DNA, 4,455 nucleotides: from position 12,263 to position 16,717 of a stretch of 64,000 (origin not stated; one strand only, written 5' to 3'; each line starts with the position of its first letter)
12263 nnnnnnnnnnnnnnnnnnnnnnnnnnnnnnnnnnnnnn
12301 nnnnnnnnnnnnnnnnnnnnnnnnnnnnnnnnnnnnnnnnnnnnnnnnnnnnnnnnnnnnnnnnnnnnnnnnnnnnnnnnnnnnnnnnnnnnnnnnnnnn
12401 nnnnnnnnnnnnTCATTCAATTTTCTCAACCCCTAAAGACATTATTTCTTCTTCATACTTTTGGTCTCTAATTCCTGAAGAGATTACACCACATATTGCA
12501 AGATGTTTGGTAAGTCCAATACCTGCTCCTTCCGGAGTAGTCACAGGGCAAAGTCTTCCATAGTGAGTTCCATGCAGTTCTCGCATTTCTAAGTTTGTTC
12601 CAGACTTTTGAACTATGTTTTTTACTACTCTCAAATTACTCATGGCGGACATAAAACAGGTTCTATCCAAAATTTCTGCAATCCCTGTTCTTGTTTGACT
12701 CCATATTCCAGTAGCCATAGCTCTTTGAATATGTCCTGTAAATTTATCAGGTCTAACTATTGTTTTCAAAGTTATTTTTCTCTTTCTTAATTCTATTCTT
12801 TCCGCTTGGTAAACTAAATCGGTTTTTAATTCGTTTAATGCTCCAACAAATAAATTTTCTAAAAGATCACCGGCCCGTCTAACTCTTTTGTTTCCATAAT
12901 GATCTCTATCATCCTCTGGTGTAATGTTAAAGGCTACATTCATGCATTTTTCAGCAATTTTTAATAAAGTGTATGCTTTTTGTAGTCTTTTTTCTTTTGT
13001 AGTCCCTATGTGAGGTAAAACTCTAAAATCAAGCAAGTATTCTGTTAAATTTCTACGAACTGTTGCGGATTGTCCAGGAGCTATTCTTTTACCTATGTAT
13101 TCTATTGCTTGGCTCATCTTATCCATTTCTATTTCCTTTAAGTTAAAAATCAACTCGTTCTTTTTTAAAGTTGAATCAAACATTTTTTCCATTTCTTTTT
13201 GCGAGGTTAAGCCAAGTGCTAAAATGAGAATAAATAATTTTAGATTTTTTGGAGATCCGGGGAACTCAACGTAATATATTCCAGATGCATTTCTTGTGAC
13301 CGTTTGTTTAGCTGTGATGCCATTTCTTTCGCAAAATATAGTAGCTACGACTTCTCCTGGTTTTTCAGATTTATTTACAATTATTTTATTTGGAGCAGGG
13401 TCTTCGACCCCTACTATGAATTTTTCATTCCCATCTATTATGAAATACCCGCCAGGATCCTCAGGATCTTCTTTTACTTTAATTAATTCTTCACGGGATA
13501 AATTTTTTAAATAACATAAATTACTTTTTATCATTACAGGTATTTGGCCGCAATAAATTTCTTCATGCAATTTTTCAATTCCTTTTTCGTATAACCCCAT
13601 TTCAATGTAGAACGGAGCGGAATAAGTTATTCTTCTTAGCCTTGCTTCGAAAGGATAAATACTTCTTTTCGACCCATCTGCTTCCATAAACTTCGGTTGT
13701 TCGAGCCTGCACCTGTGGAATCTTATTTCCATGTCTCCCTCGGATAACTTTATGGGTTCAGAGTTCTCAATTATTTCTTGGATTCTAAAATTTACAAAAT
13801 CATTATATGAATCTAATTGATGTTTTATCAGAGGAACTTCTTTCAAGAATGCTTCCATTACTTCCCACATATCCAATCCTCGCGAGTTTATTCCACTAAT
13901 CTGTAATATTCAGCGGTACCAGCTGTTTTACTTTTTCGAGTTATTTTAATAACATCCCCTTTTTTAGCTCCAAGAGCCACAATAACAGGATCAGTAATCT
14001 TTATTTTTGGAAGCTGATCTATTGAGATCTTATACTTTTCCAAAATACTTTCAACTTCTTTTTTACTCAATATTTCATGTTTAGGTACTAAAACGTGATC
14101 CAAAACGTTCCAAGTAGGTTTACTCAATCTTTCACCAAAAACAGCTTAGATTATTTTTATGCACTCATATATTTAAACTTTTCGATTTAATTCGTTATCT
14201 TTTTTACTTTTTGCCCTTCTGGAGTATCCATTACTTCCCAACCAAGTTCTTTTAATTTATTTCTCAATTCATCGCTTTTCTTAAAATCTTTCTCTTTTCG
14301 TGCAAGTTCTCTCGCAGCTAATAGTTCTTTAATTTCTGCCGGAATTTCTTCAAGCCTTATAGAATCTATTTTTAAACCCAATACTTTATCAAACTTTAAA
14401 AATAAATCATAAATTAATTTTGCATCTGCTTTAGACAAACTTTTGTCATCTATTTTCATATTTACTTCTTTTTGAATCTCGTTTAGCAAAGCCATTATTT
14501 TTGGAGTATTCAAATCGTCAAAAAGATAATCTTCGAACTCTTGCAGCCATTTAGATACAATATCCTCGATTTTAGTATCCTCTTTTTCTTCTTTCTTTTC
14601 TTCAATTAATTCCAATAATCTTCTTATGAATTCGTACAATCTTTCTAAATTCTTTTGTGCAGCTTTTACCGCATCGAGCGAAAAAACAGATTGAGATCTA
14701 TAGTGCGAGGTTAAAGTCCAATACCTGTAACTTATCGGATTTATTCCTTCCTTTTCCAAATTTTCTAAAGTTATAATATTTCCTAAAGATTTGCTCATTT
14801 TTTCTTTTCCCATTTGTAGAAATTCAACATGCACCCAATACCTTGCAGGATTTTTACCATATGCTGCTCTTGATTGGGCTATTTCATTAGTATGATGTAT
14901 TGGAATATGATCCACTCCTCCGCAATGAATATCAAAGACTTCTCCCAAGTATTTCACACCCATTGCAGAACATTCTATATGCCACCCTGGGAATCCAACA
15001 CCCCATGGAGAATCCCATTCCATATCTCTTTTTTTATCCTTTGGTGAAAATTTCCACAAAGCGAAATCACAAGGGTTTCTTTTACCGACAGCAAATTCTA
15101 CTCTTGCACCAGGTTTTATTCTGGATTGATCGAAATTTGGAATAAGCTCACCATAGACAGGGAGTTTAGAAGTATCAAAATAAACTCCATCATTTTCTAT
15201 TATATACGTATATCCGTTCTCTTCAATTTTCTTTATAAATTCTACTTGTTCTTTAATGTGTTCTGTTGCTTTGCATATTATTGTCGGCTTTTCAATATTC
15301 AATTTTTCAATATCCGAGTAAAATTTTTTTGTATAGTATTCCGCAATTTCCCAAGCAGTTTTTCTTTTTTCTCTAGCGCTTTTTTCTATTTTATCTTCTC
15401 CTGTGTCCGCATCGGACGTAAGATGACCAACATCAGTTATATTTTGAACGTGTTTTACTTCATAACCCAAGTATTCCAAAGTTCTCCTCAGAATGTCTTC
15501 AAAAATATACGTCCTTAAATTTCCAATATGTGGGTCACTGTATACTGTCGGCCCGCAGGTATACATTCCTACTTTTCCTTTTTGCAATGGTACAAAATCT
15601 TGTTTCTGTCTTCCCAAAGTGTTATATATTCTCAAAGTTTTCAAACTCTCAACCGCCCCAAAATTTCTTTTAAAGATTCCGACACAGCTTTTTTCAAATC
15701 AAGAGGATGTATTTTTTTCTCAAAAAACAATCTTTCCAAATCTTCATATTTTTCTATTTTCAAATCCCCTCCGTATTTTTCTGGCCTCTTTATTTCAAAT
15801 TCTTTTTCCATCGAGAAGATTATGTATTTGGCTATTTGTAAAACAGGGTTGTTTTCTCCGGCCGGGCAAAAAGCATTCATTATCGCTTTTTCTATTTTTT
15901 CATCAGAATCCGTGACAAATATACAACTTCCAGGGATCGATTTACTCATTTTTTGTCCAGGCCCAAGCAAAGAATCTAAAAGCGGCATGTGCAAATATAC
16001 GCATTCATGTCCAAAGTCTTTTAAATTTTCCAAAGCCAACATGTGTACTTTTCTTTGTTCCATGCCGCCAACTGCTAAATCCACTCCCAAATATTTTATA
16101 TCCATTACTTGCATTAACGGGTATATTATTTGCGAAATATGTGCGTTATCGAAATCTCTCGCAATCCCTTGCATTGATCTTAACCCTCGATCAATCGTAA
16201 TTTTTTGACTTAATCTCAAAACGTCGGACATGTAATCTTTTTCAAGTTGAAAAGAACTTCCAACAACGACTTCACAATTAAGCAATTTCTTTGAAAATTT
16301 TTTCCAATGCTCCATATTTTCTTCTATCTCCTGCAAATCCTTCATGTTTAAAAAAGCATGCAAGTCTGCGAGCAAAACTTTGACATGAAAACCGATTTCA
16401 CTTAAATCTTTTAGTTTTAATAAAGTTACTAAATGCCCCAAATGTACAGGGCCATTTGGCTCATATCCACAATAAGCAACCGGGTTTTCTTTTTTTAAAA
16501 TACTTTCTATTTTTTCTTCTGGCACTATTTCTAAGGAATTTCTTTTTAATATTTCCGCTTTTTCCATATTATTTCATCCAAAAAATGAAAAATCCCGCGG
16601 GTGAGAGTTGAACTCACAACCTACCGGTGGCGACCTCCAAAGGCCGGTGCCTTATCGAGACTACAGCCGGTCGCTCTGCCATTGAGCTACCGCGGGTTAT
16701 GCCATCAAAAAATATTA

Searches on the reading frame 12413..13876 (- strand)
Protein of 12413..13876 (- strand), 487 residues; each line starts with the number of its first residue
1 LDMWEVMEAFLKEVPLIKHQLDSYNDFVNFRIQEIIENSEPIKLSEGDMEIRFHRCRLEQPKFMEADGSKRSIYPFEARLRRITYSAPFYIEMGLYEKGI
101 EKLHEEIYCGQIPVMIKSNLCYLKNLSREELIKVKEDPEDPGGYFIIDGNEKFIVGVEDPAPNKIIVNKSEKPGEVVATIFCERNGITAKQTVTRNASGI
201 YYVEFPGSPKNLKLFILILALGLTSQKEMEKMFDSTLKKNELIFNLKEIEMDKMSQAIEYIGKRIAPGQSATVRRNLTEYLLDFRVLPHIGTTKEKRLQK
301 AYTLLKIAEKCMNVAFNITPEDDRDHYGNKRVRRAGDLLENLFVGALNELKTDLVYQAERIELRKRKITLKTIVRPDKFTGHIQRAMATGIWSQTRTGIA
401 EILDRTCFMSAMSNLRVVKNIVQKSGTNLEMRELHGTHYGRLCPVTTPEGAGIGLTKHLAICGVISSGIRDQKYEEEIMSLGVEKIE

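Call 69: search_protein_families(library=pfam, proteins=[window:12413-13876:-], max_evalue=0.0001)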
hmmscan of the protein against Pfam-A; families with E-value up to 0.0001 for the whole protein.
window:12413-13876:- (487 aa): 3 families
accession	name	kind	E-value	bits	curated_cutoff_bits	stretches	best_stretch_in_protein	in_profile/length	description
PF04563.20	RNA_pol_Rpb2_1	-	1.5e-48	165.5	28.2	1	16-378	2-200/203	RNA polymerase beta subunit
PF04561.19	RNA_pol_Rpb2_2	-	1.5e-18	67.6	21.7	1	162-333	2-190/190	RNA polymerase Rpb2, domain 2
PF04565.21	RNA_pol_Rpb2_3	-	1.7e-18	67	21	1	402-462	2-65/68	RNA polymerase Rpb2, domain 3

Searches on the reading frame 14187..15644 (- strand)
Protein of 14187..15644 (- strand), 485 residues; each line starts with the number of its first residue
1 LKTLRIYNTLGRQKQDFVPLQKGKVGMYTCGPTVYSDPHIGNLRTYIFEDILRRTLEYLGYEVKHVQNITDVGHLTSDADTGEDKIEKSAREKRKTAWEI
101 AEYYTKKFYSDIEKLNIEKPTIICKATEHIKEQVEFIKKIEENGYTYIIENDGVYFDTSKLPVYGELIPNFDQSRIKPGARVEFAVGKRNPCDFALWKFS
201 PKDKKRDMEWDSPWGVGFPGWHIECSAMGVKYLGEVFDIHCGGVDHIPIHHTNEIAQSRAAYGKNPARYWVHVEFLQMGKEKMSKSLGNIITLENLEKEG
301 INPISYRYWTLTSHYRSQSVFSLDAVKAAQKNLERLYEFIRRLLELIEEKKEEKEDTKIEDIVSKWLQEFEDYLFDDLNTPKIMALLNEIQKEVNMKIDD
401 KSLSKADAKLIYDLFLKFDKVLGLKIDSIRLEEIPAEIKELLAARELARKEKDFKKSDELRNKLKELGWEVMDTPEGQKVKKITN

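Call 69: search_protein_families(library=pfam, proteins=[window:14187-15644:-], max_evalue=0.0001)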
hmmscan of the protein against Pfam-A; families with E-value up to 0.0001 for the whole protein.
window:14187-15644:- (485 aa): 5 families
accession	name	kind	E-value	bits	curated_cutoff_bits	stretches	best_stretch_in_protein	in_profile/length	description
PF01406.26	tRNA-synt_1e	-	4.8e-99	332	27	1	17-330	2-300/301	tRNA synthetases class I (C) catalytic domain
PF09334.17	tRNA-synt_1g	-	3.5e-11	43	20.1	1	35-156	11-123/391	tRNA synthetases class I (M)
PF23493.1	CysS_C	-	2.5e-09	37.5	23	1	433-479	3-49/51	Cysteinyl-tRNA ligase anticodon binding domain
PF01921.24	tRNA-synt_1f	-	8.9e-08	31.9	27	0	240-356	238-350/360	tRNA synthetases class I (K)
PF09190.17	DALR_2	-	1.3e-06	29.3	22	1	369-424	1-55/57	DALR domain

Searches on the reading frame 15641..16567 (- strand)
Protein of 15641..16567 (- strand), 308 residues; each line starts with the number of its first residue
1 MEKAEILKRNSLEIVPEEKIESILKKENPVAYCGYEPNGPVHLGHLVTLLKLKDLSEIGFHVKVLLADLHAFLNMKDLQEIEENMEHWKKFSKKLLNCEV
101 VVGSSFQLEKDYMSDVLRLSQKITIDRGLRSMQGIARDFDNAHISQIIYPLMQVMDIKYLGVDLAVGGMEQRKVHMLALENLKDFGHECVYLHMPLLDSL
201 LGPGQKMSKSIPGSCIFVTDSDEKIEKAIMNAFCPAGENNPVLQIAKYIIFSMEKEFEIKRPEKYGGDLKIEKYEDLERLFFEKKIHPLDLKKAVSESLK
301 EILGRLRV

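Call 69: search_protein_families(library=pfam, proteins=[window:15641-16567:-], max_evalue=0.0001)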
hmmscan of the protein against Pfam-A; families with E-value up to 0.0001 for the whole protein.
window:15641-16567:- (308 aa): 1 family
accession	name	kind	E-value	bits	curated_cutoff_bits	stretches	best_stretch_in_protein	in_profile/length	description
PF00579.31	tRNA-synt_1b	-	7.8e-41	140.7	21.1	1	26-303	3-291/292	tRNA synthetases class I (W and Y)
